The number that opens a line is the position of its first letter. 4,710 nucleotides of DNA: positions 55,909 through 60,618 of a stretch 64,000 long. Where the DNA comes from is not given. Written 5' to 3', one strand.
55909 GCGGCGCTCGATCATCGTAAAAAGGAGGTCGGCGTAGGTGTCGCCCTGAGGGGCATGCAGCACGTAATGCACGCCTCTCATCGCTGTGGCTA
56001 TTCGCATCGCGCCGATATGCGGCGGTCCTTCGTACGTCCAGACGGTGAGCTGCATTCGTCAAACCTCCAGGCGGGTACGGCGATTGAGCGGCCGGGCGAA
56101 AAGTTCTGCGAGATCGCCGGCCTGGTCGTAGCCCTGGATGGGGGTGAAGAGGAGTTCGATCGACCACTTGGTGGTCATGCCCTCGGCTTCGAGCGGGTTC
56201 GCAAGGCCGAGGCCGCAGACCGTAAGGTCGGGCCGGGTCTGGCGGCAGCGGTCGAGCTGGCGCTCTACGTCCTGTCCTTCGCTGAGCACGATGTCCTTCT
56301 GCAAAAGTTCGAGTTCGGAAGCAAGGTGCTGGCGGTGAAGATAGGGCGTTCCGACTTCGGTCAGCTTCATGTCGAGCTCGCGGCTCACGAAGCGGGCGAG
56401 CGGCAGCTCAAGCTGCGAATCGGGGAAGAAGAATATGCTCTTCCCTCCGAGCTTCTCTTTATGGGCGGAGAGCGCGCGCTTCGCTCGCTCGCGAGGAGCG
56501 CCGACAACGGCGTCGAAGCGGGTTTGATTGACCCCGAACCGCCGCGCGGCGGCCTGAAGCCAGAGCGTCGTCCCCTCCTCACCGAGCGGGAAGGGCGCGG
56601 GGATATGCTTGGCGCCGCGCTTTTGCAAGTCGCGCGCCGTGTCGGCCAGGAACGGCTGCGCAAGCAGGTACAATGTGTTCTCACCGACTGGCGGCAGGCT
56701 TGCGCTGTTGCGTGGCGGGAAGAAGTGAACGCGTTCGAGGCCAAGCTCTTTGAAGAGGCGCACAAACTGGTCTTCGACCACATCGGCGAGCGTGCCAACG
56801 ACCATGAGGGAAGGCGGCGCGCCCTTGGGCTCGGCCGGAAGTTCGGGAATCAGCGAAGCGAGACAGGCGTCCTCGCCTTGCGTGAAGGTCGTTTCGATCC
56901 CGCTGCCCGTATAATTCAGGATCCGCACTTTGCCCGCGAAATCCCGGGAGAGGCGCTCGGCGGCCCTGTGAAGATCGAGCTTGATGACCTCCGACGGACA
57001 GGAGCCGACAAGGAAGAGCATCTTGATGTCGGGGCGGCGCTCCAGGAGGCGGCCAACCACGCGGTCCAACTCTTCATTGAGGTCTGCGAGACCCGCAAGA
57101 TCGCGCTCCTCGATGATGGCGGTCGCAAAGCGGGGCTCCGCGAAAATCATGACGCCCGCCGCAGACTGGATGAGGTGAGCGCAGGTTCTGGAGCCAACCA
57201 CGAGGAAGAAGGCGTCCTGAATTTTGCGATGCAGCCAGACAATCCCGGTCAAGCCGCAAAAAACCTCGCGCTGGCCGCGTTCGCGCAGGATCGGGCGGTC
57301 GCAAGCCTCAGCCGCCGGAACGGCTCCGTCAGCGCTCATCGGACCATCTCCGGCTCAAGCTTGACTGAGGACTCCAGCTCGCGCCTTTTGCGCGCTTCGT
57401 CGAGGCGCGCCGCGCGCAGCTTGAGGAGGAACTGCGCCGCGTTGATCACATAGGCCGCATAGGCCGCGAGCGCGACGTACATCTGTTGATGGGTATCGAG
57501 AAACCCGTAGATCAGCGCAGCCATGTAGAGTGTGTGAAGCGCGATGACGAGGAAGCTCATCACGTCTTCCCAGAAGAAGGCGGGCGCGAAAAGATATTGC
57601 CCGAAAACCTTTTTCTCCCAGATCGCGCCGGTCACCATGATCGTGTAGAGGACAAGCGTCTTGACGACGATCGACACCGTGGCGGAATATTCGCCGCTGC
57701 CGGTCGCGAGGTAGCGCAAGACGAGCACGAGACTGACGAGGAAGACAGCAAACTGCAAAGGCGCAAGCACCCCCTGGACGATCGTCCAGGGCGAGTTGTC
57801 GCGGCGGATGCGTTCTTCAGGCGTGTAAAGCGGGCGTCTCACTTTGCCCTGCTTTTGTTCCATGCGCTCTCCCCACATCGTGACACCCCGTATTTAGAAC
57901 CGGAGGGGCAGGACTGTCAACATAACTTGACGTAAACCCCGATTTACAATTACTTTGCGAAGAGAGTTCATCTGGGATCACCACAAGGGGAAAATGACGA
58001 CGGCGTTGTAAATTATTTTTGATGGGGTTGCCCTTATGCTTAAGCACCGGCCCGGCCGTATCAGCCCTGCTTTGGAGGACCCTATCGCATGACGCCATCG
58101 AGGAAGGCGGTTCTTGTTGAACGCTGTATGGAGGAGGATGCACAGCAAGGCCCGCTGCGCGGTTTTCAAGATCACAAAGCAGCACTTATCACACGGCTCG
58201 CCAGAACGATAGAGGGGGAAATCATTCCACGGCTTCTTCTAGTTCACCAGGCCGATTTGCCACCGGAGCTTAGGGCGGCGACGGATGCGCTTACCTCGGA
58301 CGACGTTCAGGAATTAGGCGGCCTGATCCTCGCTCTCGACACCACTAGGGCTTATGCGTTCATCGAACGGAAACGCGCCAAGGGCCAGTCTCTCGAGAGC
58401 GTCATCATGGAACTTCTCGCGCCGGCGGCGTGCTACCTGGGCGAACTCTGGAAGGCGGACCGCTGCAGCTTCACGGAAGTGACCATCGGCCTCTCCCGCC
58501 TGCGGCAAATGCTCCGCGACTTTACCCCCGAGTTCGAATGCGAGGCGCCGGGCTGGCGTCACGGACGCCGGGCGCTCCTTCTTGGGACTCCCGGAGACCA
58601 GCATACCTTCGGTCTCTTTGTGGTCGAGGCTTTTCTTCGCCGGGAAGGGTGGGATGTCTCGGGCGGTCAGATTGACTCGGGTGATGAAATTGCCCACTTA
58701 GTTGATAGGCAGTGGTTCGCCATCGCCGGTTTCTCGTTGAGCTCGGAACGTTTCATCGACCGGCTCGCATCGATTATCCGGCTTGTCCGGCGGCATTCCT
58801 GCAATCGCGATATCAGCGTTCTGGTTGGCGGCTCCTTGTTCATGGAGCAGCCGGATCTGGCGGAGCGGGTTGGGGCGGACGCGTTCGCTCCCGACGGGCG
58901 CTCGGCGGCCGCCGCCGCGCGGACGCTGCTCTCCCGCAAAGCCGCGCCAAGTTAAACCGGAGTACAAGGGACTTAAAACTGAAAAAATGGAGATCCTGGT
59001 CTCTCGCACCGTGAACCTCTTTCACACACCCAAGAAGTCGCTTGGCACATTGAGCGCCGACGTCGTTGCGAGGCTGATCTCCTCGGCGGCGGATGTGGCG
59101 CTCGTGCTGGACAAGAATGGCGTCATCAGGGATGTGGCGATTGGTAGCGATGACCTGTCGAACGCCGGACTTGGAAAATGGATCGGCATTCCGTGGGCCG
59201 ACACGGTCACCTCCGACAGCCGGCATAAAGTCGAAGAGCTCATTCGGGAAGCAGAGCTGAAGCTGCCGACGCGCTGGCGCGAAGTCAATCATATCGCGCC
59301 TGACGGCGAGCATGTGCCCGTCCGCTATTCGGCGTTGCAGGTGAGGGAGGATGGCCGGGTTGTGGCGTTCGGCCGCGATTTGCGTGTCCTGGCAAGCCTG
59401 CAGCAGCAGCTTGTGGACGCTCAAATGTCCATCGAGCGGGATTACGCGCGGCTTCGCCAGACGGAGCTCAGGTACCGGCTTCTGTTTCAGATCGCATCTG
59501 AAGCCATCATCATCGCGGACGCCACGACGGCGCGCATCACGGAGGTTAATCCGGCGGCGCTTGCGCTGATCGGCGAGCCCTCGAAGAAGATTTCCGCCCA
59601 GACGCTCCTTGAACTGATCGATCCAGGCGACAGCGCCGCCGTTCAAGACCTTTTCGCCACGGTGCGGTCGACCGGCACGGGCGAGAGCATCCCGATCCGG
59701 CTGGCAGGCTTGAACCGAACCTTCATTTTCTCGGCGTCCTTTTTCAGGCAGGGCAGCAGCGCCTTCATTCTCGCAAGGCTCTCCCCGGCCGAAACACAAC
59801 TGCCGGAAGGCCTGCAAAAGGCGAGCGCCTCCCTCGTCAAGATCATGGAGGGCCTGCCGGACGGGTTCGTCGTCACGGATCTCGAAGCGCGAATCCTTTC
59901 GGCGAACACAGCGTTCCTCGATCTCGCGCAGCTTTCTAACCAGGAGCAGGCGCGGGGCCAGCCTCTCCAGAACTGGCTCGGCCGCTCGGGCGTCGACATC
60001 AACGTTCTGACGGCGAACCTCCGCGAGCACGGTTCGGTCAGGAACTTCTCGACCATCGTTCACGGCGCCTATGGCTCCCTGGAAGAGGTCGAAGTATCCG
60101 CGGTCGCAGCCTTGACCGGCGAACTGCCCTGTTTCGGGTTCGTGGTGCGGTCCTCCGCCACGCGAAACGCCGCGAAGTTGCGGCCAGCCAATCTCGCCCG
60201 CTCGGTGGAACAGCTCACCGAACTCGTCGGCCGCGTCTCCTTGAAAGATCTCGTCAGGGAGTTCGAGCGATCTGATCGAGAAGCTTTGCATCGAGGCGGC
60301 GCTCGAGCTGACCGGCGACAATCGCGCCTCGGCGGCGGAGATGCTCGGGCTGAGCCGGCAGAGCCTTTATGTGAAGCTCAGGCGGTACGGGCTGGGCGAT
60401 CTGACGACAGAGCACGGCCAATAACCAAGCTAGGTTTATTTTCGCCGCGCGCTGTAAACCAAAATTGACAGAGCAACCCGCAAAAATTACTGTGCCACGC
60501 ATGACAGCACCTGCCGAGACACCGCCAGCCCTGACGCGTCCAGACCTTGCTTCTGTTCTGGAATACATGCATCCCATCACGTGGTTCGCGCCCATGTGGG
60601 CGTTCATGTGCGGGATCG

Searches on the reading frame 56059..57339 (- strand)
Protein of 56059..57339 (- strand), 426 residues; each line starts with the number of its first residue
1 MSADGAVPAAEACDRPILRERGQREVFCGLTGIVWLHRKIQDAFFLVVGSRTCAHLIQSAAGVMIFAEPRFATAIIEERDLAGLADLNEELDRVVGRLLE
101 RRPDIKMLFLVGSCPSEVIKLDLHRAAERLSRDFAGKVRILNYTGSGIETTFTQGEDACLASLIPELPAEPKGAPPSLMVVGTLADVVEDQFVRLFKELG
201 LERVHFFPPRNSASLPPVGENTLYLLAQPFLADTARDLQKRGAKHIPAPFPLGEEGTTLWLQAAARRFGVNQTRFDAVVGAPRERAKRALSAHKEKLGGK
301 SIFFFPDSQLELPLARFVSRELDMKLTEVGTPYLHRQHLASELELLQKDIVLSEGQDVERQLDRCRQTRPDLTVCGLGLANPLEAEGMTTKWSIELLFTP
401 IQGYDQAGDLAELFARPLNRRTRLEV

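Call 8: search_protein_families(library=ncbifam, max_evalue=1e-10, proteins=[window:56059-57339:-])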
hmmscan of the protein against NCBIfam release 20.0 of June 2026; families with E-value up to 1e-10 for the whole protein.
window:56059-57339:- (426 aa): 2 families
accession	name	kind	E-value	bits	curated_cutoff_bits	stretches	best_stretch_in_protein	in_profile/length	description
NF002768.0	PRK02842.1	equivalog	1.4e-189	630.4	324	1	12-425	5-412/423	ferredoxin:protochlorophyllide reductase (ATP-dependent) subunit N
TIGR01279.1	DPOR_bchN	equivalog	7.5e-157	522.4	419.95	1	19-425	1-399/407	ferredoxin:protochlorophyllide reductase (ATP-dependent) subunit N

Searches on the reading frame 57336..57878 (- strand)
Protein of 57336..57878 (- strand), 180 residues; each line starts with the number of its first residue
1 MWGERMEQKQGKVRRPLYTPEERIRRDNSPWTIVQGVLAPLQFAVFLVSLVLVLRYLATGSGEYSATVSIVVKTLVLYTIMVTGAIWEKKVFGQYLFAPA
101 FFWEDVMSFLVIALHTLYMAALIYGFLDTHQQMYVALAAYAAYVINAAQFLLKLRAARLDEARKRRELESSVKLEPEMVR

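Call 72: search_protein_families(library=ncbifam, max_evalue=1e-8, proteins=[window:57336-57878:-])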
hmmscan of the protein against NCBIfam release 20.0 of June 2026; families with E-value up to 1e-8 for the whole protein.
window:57336-57878:- (180 aa): 1 family
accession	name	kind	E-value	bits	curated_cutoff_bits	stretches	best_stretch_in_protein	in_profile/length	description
TIGR02020.1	BchF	equivalog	8.2e-56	188.1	101.35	1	17-158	1-144/145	2-vinyl bacteriochlorophyllide hydratase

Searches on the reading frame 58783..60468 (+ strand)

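Call 8: search_protein_families(library=ncbifam, max_evalue=1e-10, proteins=[window:58783-60468:+])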
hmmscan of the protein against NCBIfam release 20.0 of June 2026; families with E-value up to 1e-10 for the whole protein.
window:58783-60468:+ (561 aa): 2 families
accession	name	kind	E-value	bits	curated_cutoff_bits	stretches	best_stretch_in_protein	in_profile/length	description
TIGR02040.1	PpsR-CrtJ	equivalog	2.7e-105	353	275.4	1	98-493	1-398/442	transcriptional regulator PpsR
TIGR00229.1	sensory_box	domain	7.1e-15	55.2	22.9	0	225-299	1-73/126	PAS domain S-box protein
